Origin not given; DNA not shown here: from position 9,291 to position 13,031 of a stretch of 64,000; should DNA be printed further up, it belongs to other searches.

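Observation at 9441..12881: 1146-aa orphan protein with a signal peptide and one mid-chain TM, translationally coupled to a zinc-ribbon gene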

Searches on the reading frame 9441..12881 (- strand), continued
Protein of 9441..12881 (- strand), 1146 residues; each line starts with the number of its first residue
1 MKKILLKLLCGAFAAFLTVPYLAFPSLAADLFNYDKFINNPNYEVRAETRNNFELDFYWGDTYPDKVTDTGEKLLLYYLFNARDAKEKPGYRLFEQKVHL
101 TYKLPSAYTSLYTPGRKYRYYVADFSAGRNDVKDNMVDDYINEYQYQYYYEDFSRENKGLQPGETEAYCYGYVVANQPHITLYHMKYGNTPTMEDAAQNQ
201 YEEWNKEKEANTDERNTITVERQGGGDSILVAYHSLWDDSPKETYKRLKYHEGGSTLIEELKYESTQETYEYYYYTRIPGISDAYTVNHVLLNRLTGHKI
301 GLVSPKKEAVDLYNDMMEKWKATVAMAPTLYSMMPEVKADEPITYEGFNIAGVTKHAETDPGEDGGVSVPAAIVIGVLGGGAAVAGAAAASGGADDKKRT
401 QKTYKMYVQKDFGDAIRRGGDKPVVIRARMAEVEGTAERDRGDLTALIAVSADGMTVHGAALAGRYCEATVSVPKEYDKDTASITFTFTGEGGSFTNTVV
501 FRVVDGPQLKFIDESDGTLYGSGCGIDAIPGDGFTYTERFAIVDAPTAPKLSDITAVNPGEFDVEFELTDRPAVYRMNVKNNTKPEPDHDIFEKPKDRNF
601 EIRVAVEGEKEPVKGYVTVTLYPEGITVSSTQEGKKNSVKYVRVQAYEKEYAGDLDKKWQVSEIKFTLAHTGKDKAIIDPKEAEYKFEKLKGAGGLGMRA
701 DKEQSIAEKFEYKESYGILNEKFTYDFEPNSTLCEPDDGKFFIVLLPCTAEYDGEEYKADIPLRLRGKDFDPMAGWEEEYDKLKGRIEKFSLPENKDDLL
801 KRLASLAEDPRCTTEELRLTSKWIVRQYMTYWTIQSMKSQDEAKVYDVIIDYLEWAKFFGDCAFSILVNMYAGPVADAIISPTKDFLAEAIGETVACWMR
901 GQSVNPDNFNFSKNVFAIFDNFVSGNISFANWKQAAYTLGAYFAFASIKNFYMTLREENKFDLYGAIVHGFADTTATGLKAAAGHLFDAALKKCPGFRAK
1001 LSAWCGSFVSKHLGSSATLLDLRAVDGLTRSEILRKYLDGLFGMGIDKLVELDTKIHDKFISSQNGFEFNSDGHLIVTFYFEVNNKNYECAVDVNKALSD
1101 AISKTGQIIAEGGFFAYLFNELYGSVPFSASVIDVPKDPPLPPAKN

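Call 42: find_related_loci(query=A1, collection=genome_contigs, flank=6000)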
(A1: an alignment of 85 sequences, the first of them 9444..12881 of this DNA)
Query A1 (1146 aa) in genome_contigs; peptide patterns used: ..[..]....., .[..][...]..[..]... (x = any residue, [..] = any of these).
65 stretches matched a pattern; 56 encode a relative of the query (tblastn E <= 1e-3); 52 distinct loci.
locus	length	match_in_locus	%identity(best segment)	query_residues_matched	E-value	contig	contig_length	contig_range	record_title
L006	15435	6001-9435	68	1-1145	0e+0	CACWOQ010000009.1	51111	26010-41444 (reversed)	MAG: uncultured Ruminococcus sp. isolate RUG10767 genome assembly, contig: RUG10767_asm_9, whole genome shotgun sequence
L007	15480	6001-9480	66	1-1146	0e+0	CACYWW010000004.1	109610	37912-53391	MAG: uncultured Ruminococcus sp. isolate RUG12346 genome assembly, contig: RUG12346_asm_4, whole genome shotgun sequence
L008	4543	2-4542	91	351-1146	0e+0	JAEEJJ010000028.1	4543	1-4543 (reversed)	MAG: Clostridiales bacterium isolate Tb.RUG.167 k141_2152280_flag=1_multi=53.0909_len=4543, whole genome shotgun sequenc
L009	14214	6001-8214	67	403-1146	0e+0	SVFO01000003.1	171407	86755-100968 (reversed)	MAG: Lachnospiraceae bacterium isolate SIG334 NODE_157_length_171407_cov_16.735522, whole genome shotgun sequence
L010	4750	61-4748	65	347-1138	0e+0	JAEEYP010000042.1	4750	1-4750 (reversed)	MAG: Clostridiales bacterium isolate Tb.RUG.63 k141_5310600_flag=0_multi=18.9670_len=4750, whole genome shotgun sequence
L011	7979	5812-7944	75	1-702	0e+0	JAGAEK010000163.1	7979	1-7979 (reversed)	MAG: Oscillospiraceae bacterium isolate RGIG8367 Water_buffalos_Rumen.Co__c7053209, whole genome shotgun sequence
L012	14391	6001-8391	60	352-1146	0e+0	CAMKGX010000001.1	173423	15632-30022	MAG: uncultured Clostridia bacterium isolate SRR12081293_bin.102_metaWRAP_v1.3_MAG genome assembly, contig: ERZ12289773.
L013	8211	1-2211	60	408-1144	0e+0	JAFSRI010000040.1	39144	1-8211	MAG: Clostridia bacterium isolate RGIG3403 Goat_Reticulum.Co__c1325699, whole genome shotgun sequence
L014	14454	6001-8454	57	324-1146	0e+0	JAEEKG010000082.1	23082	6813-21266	MAG: Clostridiales bacterium isolate Tb.RUG.188 k141_10224790_flag=0_multi=14.0575_len=23082, whole genome shotgun seque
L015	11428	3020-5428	59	347-1145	0e+0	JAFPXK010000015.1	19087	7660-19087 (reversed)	MAG: Oscillospiraceae bacterium isolate RGIG1562 Goat_Abomasum-6__c158068, whole genome shotgun sequence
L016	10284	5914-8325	59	347-1146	0e+0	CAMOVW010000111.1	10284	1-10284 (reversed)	MAG: uncultured Clostridia bacterium isolate SRR873600_bin.140_metaWRAP_v1.3_MAG genome assembly, contig: NODE_14903_len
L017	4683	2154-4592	53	339-1144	0e+0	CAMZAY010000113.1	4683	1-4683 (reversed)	MAG TPA_asm: uncultured Clostridia bacterium isolate SRR10912538_bin.15_metaWRAP_v1.3_MAG genome assembly, contig: ERZ14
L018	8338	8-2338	57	392-1146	0e+0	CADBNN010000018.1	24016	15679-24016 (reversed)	MAG: Ruminococcaceae bacterium isolate RUG14132 genome assembly, contig: RUG14132_asm_18, whole genome shotgun sequence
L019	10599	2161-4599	53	339-1144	0e+0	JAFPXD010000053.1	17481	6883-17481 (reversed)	MAG: Clostridia bacterium isolate RGIG1555 Goat_Abomasum-6__c484057, whole genome shotgun sequence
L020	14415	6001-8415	55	336-1130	0e+0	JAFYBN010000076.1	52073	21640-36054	MAG: Clostridia bacterium isolate RGIG6940 Sheep_Rumen.Co__c2922291, whole genome shotgun sequence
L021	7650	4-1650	71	606-1146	0e+0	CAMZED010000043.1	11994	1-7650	MAG TPA_asm: uncultured Clostridia bacterium isolate SRR10912533_bin.55_metaWRAP_v1.3_MAG genome assembly, contig: ERZ14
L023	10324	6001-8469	55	351-1146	0e+0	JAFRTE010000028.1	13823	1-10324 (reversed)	MAG: Clostridia bacterium isolate RGIG2778 Goat_Omasum-6__c438489, whole genome shotgun sequence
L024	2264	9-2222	57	339-1051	0e+0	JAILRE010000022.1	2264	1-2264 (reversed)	MAG: Clostridiales bacterium isolate RUI376 k141_12846272_flag=1_multi=10.2181_len=2264, whole genome shotgun sequence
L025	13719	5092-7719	49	272-1146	0e+0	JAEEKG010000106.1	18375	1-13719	MAG: Clostridiales bacterium isolate Tb.RUG.188 k141_12386265_flag=0_multi=13.0114_len=18375, whole genome shotgun seque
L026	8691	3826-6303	54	351-1146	0e+0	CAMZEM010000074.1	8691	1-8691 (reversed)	MAG TPA_asm: uncultured Clostridia bacterium isolate SRR10912533_bin.8_metaWRAP_v1.3_MAG genome assembly, contig: ERZ142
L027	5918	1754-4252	54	349-1146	0e+0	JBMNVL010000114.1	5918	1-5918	MAG: Acutalibacteraceae bacterium isolate SBF912SR2HQ0058 scaffold_61139_c1, whole genome shotgun sequence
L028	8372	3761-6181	50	351-1146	0e+0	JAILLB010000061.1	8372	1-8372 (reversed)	MAG: Clostridiales bacterium isolate RUI217 k141_12334870_flag=0_multi=42.9490_len=8372, whole genome shotgun sequence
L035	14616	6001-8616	43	337-1146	0e+0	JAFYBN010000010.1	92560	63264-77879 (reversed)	MAG: Clostridia bacterium isolate RGIG6940 Sheep_Rumen.Co__c344070, whole genome shotgun sequence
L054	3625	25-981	34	853-1146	1e-38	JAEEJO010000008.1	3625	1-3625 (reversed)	MAG: Clostridiales bacterium isolate Tb.RUG.171 k141_1549536_flag=0_multi=89.9997_len=3625, whole genome shotgun sequenc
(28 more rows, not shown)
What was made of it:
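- The taxonomic spread is patchy and includes Acholeplasmataceae (call 42).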

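Call 46: find_homologous_proteins(query=A1, max_evalue=0.00001)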
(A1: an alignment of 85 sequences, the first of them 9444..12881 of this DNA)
Query A1 (85 sequences) (1146 aa, profile of the alignment): 99 proteins with E <= 0.00001 among 8000 candidates.
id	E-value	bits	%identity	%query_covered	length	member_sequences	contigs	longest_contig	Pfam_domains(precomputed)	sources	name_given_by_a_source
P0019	0.0e+0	1619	54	82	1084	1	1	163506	-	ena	-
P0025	0.0e+0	1594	59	70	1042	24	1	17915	-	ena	-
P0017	0.0e+0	1593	62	69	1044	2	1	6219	-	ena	-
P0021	0.0e+0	1586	59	70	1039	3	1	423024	-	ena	-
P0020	0.0e+0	1581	61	69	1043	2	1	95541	-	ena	-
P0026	0.0e+0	1573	58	70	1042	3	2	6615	-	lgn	-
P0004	0.0e+0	1572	66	100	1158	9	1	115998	-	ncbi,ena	-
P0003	0.0e+0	1569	68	100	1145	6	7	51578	-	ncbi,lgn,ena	-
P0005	0.0e+0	1562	68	99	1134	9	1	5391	-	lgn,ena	-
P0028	0.0e+0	1557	59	69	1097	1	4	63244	-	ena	-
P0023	0.0e+0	1546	59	68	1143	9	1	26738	-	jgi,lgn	jgi:hypothetical protein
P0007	0.0e+0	1539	59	99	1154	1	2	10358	-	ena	-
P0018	0.0e+0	1536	62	69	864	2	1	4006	-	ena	-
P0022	0.0e+0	1535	63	61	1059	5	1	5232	-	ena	-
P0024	0.0e+0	1533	59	69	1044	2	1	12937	-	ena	-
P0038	0.0e+0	1498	55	69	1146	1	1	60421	-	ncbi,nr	ncbi:MAG: hypothetical protein K6G56_05295 [Clostridiales bacterium]|nr:hypothetical protein [Clostr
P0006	0.0e+0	1406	89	69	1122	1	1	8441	-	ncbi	-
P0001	0.0e+0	1399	100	100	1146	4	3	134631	-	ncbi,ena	-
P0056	0.0e+0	1200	51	70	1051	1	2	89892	-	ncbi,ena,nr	ncbi:MAG: hypothetical protein J5666_06620 [Bacilli bacterium]|nr:hypothetical protein [Bacilli bact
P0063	0.0e+0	1191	49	69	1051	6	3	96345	-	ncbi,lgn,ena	-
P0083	2.5e-266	905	36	69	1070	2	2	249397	-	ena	-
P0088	3.9e-211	722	28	69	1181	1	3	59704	-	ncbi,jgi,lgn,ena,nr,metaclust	ncbi:MAG: hypothetical protein A2Y17_01020 [Clostridiales bacterium GWF2_38_85]|nr:MAG: hypothetical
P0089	5.0e-190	652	28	60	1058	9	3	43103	-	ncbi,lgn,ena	-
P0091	4.0e-79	285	64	14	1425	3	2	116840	-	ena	-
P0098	2.1e-39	154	39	10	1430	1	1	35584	-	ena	-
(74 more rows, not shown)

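Call 66: fold_search(model_id=the predicted structure, library=viral)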
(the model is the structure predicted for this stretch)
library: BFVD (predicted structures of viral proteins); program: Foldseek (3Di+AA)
matches with E <= 10: 989; with E <= 0.001: 103
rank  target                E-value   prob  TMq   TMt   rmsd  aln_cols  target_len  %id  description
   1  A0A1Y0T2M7            2.3e-09  1.00  0.09  0.10  26.7       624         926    8  Glycoside hydrolase family 5 domain-containing protein [Pseudomonas phage Skulduggery]
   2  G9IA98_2              4.5e-09  1.00  0.15  0.17  43.0       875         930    8  (no name in the UniProt tables at hand)
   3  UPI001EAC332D         4.8e-09  1.00  0.12  0.11  46.2      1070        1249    9  (no name look-up for this kind of identifier)
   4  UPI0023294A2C         1.9e-08  1.00  0.10  0.11  35.3      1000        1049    7  (no name look-up for this kind of identifier)
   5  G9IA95                2.9e-08  1.00  0.11  0.20  19.2       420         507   10  (no name in the UniProt tables at hand)
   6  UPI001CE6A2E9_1       3.4e-08  0.99  0.09  0.09  41.0       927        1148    8  (no name look-up for this kind of identifier)
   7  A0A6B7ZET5            3.9e-08  1.00  0.12  0.18  44.5       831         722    7  Uncharacterized protein [Klebsiella phage N1M2]
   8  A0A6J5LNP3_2          4.6e-08  1.00  0.09  0.09  21.1       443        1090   11  Tip attachment protein J central straight fiber domain-containing protein [uncultured Caudovirales phage]
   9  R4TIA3                5.0e-08  1.00  0.12  0.15  33.6       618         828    7  (no name in the UniProt tables at hand)
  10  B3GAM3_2              5.6e-08  1.00  0.09  0.12  16.9       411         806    8  AMDV4_2 [uncultured virus]
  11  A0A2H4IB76            6.5e-08  0.99  0.10  0.09  37.4       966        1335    8  Putative major tail protein [Erwinia phage vB_EamM_Y3]
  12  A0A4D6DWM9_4          1.1e-07  1.00  0.11  0.10  43.9       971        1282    7  Uncharacterized protein [Edwardsiella phage pEt-SU]
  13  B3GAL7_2              1.6e-07  1.00  0.08  0.09  43.1       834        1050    9  AMDV3_1 [uncultured virus]
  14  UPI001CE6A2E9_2       2.4e-07  0.91  0.08  0.08  40.0       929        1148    8  (no name look-up for this kind of identifier)
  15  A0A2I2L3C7            3.1e-07  1.00  0.10  0.14  33.5       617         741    8  Immunoglobulin-like fold protein [Orpheovirus IHUMI-LCC2]
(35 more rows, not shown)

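Call 71: find_encoding_contigs(protein=P0006, flank=6000, max_places=2)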
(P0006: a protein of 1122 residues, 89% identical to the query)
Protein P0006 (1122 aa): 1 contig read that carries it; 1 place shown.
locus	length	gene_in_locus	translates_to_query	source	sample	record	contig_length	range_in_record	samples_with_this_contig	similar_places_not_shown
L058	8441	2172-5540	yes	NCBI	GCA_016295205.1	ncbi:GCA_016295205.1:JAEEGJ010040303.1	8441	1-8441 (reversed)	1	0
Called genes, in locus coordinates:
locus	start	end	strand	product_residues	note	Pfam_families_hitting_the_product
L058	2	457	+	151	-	?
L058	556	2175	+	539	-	PF09297:Zn_ribbon_NUD (faint), PF12773:DZR, PF13240:Zn_Ribbon_1, PF13248:Zn_ribbon_3 (faint), PF14803:Zn_ribbon_Nudix (faint), PF13240:Zn_Ribbon_1 (weak), PF12773:DZR, PF13240:Zn_Ribbon_1 (weak), +4 more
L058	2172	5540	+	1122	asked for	-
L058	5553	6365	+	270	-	PF12773:DZR (faint), PF13240:Zn_Ribbon_1, PF13248:Zn_ribbon_3 (faint), PF17032:Zn_ribbon_15 (faint), PF24463:DUF7577 (faint)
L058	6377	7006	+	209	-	-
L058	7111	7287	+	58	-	-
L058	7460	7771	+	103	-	PF14287:DUF4368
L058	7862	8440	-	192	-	?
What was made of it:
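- One locus lies near a DUF4368 recombinase-associated gene (call 71).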
